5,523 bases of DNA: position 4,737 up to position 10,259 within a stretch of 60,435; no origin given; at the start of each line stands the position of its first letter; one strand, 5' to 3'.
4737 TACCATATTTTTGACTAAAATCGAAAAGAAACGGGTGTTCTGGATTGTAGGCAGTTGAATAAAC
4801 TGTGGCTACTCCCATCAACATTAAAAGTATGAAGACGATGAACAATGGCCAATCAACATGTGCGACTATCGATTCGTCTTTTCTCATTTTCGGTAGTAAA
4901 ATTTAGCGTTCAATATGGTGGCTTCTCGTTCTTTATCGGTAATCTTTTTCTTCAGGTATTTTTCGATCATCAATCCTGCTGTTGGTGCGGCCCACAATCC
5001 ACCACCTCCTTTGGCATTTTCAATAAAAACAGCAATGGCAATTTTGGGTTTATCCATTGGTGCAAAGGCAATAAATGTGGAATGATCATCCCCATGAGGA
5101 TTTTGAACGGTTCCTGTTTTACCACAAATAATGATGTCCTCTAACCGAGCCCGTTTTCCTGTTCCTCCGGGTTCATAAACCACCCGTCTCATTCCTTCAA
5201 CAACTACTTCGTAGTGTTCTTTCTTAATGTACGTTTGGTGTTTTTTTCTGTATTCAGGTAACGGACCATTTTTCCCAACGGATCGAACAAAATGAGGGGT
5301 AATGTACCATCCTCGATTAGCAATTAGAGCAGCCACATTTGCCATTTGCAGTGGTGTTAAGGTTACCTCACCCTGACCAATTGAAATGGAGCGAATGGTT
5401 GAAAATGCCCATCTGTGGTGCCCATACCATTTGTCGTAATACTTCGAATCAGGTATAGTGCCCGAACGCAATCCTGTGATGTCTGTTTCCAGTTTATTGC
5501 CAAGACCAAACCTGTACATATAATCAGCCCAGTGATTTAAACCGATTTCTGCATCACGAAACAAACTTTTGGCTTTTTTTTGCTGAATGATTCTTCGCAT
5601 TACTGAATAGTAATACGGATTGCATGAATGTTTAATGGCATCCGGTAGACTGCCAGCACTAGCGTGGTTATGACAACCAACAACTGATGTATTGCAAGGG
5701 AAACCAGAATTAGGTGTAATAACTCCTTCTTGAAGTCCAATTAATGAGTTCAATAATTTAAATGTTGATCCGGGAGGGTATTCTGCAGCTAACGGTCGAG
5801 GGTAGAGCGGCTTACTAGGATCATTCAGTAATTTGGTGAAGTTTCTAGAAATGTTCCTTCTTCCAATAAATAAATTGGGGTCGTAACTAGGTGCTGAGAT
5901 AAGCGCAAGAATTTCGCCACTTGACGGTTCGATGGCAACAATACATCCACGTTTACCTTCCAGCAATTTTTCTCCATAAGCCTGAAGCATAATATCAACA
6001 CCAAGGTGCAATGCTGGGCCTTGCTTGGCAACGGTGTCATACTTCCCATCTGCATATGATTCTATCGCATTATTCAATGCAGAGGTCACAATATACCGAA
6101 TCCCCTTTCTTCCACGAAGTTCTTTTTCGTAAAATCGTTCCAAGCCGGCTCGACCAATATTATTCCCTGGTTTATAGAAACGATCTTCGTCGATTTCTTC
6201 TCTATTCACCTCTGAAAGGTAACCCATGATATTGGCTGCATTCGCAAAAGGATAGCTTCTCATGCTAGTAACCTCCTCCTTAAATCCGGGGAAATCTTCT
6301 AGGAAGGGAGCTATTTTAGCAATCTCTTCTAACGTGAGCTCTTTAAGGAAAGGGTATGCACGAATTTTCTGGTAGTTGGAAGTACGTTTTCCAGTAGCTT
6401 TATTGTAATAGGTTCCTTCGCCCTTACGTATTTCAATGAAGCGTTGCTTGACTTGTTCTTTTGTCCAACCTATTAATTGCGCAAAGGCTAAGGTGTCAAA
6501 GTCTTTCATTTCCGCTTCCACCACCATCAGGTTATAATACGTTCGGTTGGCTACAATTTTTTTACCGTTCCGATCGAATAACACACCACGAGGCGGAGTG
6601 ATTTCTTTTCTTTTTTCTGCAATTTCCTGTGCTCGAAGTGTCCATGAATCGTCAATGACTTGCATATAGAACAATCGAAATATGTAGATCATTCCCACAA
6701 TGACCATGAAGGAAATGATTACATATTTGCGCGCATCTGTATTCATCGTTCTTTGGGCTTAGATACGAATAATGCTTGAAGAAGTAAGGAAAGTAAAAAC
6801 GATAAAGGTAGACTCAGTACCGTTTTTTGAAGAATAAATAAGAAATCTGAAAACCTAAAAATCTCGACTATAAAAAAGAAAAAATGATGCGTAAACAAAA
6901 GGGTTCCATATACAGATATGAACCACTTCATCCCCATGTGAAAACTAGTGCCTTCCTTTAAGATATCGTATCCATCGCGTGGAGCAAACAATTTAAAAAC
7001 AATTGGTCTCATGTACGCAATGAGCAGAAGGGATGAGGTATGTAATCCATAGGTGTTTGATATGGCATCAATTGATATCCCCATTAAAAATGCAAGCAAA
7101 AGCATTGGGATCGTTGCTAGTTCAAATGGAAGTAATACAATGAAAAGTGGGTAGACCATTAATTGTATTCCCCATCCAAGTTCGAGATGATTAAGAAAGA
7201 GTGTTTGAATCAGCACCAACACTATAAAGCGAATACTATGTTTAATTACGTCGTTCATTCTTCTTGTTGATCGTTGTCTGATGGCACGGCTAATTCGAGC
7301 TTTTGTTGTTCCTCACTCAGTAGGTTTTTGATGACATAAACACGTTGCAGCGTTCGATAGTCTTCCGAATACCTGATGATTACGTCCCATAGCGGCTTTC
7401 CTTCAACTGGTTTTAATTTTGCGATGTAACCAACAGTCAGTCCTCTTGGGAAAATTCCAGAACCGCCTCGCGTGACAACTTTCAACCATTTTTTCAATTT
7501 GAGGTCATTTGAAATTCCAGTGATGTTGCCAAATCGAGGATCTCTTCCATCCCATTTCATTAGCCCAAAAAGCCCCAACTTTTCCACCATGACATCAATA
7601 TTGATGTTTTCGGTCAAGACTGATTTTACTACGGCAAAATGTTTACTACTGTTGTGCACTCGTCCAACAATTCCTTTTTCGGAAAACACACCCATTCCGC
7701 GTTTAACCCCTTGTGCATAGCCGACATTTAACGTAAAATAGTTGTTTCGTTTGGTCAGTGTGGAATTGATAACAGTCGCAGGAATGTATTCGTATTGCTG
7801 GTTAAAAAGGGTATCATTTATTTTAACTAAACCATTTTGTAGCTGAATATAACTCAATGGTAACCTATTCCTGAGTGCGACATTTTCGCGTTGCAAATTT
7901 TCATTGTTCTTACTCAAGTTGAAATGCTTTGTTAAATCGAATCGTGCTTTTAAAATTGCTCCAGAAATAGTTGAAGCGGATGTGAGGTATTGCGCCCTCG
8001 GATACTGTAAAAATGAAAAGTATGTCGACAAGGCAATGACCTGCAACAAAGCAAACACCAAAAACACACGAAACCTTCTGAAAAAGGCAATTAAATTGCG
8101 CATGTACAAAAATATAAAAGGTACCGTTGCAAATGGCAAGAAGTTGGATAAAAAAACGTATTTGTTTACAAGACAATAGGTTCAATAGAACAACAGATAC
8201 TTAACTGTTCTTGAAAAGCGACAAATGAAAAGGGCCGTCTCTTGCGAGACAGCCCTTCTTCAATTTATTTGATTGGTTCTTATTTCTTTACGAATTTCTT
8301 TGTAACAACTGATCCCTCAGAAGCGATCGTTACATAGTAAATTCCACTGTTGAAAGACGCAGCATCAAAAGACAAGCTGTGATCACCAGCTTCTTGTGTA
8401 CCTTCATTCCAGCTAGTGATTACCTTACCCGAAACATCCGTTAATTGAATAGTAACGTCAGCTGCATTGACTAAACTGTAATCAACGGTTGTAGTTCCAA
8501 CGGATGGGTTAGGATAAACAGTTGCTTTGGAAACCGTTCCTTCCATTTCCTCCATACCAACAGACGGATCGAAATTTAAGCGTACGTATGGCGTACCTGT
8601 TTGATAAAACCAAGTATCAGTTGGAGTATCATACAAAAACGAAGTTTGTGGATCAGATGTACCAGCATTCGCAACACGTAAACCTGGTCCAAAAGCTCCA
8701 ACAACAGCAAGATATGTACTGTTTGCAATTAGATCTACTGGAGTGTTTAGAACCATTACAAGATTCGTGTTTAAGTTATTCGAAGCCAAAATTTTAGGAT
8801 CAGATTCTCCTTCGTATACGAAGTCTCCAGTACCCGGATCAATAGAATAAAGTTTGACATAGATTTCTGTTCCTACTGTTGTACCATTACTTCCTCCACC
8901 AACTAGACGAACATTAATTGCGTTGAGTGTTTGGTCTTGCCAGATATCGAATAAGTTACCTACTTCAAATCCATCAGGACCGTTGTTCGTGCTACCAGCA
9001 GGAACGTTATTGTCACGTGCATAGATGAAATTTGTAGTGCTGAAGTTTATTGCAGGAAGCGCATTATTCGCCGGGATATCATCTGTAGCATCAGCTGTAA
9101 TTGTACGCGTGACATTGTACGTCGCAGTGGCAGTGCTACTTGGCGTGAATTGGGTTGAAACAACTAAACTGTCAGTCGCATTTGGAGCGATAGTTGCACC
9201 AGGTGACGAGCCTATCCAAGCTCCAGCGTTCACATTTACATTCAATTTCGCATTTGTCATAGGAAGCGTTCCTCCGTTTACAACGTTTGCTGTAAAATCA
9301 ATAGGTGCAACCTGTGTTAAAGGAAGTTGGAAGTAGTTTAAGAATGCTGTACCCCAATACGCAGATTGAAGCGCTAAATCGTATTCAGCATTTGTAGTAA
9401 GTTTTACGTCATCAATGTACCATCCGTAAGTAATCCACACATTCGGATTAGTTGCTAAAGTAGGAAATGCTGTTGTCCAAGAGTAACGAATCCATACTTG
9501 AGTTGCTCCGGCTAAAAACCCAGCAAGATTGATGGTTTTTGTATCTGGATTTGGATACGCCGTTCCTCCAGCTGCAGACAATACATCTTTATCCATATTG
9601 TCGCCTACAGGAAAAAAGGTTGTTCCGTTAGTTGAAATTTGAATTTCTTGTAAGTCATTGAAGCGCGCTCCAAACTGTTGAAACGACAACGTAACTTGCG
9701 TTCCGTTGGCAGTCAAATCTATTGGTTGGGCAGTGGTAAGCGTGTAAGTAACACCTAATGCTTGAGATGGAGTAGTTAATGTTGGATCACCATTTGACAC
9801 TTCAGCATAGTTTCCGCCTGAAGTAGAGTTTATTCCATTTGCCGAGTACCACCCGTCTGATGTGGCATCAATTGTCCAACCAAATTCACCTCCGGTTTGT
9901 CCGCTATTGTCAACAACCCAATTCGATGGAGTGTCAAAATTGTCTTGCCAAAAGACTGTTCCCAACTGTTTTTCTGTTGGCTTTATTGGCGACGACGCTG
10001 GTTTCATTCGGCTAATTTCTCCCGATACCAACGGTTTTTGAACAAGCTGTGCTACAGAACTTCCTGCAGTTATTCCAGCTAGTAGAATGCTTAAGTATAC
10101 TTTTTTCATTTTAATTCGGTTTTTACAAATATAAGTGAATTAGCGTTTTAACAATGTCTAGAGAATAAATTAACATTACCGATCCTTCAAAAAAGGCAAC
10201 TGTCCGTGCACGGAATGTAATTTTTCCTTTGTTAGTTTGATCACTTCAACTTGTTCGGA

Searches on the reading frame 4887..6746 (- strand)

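Call 48: search_protein_families(library=pfam, proteins=[window:4887-6746:-], max_evalue=0.001)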
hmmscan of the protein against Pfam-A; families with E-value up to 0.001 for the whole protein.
window:4887-6746:- (620 aa): 2 families
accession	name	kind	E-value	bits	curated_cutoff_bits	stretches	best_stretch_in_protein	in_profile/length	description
PF00905.27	Transpeptidase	-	5.4e-56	190.4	22.1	1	267-589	1-293/299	Penicillin binding protein transpeptidase domain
PF03717.20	PBP_dimer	-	3.5e-34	119.2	24.4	1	49-230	2-178/180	Penicillin-binding Protein dimerisation domain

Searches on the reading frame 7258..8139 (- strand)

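Call 48: search_protein_families(library=pfam, proteins=[window:7258-8139:-], max_evalue=0.001)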
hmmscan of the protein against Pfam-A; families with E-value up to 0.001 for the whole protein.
window:7258-8139:- (294 aa): 1 family
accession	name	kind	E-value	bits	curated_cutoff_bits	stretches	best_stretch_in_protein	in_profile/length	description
PF04085.20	MreC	-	2.4e-30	105.7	28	1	123-271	1-147/147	Rod shape-determining protein MreC, barrel core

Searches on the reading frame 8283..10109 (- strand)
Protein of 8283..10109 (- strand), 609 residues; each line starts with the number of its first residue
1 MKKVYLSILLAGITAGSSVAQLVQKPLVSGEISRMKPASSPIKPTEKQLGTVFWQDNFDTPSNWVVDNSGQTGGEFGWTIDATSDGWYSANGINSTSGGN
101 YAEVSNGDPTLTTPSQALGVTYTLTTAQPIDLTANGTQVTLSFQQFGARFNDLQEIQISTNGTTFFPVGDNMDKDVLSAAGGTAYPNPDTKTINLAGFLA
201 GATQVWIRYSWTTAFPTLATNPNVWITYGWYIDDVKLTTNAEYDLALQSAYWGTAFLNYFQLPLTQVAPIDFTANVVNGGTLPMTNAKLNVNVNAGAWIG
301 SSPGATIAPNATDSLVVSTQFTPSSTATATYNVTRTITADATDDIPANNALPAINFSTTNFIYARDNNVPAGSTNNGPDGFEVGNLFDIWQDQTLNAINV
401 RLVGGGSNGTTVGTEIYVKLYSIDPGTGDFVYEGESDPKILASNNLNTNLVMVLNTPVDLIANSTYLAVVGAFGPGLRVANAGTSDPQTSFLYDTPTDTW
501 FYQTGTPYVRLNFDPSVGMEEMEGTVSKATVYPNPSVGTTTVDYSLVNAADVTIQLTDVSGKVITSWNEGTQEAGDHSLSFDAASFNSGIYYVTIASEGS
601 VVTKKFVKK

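Call 48: search_protein_families(library=pfam, proteins=[window:8283-10109:-], max_evalue=0.001)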
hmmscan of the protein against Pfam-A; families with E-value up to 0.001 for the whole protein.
window:8283-10109:- (609 aa): 2 families
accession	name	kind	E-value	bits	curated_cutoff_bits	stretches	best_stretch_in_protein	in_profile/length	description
PF18962.6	Por_Secre_tail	-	1.5e-14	54.4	27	1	531-607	1-74/75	Secretion system C-terminal sorting domain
PF13860.13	FlgD_ig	-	3.9e-06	27.2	27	1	539-598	11-76/79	FlgD Ig-like domain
